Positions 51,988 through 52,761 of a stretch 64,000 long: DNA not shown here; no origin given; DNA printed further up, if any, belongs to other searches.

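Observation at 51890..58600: DUF4160/DUF2442-HTH module present as one full copy and one copy split into 5' and 3' fragments by about 3 kb of inserted DNA; palindromic leaderless promoter duplicated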

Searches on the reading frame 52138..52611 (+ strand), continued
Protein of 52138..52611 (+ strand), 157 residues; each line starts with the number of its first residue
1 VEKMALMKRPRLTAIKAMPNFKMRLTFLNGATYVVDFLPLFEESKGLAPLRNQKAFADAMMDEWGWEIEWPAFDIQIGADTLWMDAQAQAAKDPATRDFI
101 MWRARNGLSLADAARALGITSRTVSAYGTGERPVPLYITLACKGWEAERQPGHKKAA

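Call 65: predict_structure(alignment_id=A1)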
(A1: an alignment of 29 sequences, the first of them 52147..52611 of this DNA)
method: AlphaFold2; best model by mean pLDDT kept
length: 154 residues; sequences in the alignment: 29
mean_pLDDT: 88.3   pTM: 0.74
mean pLDDT of the five models: 88.3, 87.8, 87.4, 85.5, 83.3
residues with pLDDT >= 90: 99; 70-90: 44; 50-70: 7; < 50: 4
segments of 3 or more residues with pLDDT < 50: 1-3
pLDDT, mean of each block of 10 residues (from residue 1): 64 96 92 91 90 94 94 91 89 91 89 94 88 94 82 57
secondary structure, 60 per line:
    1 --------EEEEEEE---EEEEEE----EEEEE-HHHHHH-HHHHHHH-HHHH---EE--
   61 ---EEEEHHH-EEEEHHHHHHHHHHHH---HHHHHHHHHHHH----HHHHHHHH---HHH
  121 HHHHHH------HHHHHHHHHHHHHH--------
elements in order: E9-15 E19-24 E29-33 H35-40 H42-48 H50-53 E64-67 E72-75 H76-87 H91-102 H107-114 H118-126 H133-146

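Call 69: search_dna_similar(query=window:52147-52611:+, collection=plasmids, mode=protein, max_rows=15)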
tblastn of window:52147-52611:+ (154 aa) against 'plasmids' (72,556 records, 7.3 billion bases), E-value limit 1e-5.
Records with a match: 12; places in all: 12; records where one place covers at least 80% of the query: 11.
Best place of each record, by identity: <60% 12.
By first word of the organism name: Sphingobium 7; Sphingomonas 1; Sphingopyxis 1; Novosphingobium 1; Methylobacterium 1; Polymorphobacter 1.
By predicted mobility (MOB-suite, as given by PLSDB): non-mobilizable 5; conjugative 5; mobilizable 2.
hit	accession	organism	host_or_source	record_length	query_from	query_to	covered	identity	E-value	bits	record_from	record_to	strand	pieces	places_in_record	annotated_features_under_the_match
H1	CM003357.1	Sphingomonas sp. MEA3-1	single cell,soil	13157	9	145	89%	35.8%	2e-18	87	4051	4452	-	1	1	record has no annotation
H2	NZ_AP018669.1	Sphingobium amiense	-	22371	9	145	89%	35.8%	2e-18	87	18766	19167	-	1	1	DUF2442 domain-containing protein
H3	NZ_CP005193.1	Sphingobium sp. MI1205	-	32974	9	145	89%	35.8%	2e-18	87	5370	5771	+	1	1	DUF2442 domain-containing protein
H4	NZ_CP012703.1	Sphingopyxis macrogoltabida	whole organism,activated sludge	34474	9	145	89%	35.8%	2e-18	87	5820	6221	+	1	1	DUF2442 domain-containing protein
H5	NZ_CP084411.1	Sphingobium sp. CFD-2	cell culture,soil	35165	9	145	89%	35.8%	2e-18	87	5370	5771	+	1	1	DUF2442 domain-containing protein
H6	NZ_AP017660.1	Sphingobium cloacae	-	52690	9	145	89%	35.8%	2e-18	87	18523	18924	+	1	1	DUF2442 domain-containing protein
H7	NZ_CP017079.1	Novosphingobium resinovorum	single cell,soil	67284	9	145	89%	35.8%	2e-18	87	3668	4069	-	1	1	DUF2442 domain-containing protein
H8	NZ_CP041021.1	Sphingobium fuliginis ATCC 27551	cell culture,Water of rice field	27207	9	143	88%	35.6%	1e-18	88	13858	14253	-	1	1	DUF2442 domain-containing protein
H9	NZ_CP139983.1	Sphingobium yanoikuyae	-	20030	9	143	88%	34.1%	5e-19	89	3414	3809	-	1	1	DUF2442 domain-containing protein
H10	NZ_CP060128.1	Sphingobium yanoikuyae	Cell culture,soil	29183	9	143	88%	34.1%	5e-19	89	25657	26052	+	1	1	DUF2442 domain-containing protein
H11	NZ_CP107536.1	Methylobacterium sp. FF17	-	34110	7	146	91%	32.7%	6e-10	63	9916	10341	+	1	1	DUF2442 domain-containing protein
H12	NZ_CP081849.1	Polymorphobacter megasporae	Megaspora,lichen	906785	42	150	71%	35.8%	2e-13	73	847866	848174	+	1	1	DUF2442 domain-containing protein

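Call 79: list_cluster_members(proteins=[P0001, P0121])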
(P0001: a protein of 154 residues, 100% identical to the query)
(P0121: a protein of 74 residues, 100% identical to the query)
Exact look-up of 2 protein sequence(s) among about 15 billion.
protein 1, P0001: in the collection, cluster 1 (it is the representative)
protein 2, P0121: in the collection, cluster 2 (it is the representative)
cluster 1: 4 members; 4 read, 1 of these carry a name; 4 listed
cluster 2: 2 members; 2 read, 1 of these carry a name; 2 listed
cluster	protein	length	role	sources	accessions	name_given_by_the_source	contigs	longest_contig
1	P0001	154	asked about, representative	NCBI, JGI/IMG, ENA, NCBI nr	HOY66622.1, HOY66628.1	MAG TPA: DUF2442 domain-containing protein [Candidatus Ozemobacteraceae bacterium] | DUF2442 domain-containing protein [Candidatus Ozemobacteraceae bacterium]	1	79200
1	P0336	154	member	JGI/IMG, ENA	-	-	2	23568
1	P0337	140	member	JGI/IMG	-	-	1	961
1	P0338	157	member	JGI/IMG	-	-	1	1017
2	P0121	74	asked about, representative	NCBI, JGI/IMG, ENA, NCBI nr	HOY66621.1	MAG TPA: DUF4160 domain-containing protein [Candidatus Ozemobacteraceae bacterium] | DUF4160 domain-containing protein [Candidatus Ozemobacteraceae bacterium]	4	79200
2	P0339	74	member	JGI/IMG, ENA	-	-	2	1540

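Call 81: find_encoding_contigs(protein=P0338, flank=2000, max_places=6)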
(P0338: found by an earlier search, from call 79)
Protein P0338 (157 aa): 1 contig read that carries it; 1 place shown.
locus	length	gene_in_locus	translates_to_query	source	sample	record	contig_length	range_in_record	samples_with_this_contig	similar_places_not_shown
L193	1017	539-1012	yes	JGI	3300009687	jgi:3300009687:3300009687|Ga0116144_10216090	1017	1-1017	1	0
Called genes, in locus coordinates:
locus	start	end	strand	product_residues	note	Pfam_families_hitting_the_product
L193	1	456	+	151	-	?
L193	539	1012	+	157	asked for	PF10387:DUF2442, PF13560:HTH_31 (faint)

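Call 87: search_protein_families(library=pfam, proteins=[L165:2624-3346:-, L165:5327-6418:-, L165:6333-7718:+, L165:2184-2534:+], max_evalue=0.001)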
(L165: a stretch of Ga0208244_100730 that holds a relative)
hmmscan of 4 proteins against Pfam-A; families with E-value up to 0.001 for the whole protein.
L165:2624-3346:- (240 aa): 3 families
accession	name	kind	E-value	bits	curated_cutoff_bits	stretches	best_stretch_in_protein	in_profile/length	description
PF01396.24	Zn_ribbon_Top1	-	3.4e-07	30.4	32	1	108-137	4-31/39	Topoisomerase DNA binding C4 zinc finger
PF09722.15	Xre_MbcA_ParS_C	-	4.7e-07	30.1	24.5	1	193-233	7-47/51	Antitoxin Xre/MbcA/ParS C-terminal toxin-binding domain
PF18974.5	DUF5710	-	0.00068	19.8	26.5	0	51-82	1-32/44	Domain of unknown function (DUF5710)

L165:5327-6418:- (363 aa): 4 families
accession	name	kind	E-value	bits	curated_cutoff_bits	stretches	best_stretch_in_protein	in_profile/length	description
PF13280.12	WYL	-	7.3e-19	68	21.8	1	186-253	2-69/70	WYL domain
PF25583.1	WCX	-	4e-17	62.8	23.9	1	285-357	4-73/76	WCX domain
PF08220.18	HTH_DeoR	-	0.00014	22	21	1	51-87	4-40/57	DeoR-like helix-turn-helix domain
PF08279.18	HTH_11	-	0.00026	21.2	25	1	53-103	7-55/55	HTH domain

L165:6333-7718:+ (461 aa): 2 families
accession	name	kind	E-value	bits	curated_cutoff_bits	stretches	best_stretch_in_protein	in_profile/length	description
PF01139.22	RtcB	-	6e-101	339.2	27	1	213-461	142-426/426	tRNA-splicing ligase RtcB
PF12623.12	Hen1_L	-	2.3e-86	289.3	23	1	23-213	1-192/242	RNA repair, ligase-Pnkp-associating, region of Hen1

L165:2184-2534:+ (116 aa): 1 family
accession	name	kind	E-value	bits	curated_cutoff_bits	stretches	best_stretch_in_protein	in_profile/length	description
PF12728.13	HTH_17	-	7.7e-08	32.9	27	1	20-59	3-41/51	Helix-turn-helix domain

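Call 88: search_protein_families(library=ncbifam, proteins=[window:52147-52611:+], max_evalue=10)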
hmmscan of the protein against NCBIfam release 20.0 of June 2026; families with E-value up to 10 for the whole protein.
window:52147-52611:+ (154 aa): 2 families
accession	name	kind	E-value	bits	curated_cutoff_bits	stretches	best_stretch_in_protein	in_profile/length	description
NF033546.1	transpos_IS21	equivalog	0.029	13.9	160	1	97-127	1-31/294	IS21 family transposase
TIGR03830.1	CxxCG_CxxCG_HTH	subfamily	0.047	13.5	61.8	1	82-130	56-104/127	type II TA system antitoxin MqsA family protein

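Call 93: find_related_loci(query=A1, collection=viral_contigs, flank=3000)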
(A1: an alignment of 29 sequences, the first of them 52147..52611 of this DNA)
Query A1 (154 aa) in viral_contigs; peptide patterns used: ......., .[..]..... (x = any residue, [..] = any of these).
86 stretches matched a pattern; 13 encode a relative of the query (tblastn E <= 1e-3); 13 distinct loci.
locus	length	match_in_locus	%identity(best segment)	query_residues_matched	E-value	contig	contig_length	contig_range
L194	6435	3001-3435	63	1-144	7e-58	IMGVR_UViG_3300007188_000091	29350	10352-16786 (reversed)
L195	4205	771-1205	59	4-147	3e-55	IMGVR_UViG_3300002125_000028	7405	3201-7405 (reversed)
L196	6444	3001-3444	65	1-147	3e-55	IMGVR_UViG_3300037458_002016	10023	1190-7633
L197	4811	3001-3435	58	4-147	1e-53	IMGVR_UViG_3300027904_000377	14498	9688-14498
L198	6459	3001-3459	54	1-153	4e-50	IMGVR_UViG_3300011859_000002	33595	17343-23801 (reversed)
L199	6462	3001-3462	51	1-154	7e-48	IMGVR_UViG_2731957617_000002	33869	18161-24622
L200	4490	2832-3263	52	1-144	9e-47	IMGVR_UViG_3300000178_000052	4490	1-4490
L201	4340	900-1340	48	1-147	6e-43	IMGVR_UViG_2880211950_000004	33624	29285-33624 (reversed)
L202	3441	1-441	47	1-147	7e-43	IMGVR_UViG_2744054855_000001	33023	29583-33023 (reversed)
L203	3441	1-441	46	1-147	2e-40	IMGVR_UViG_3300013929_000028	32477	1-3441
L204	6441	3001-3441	53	1-147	9e-39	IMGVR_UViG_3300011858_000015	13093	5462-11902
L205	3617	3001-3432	47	4-147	5e-34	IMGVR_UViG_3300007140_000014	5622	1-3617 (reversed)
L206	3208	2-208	68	78-146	1e-27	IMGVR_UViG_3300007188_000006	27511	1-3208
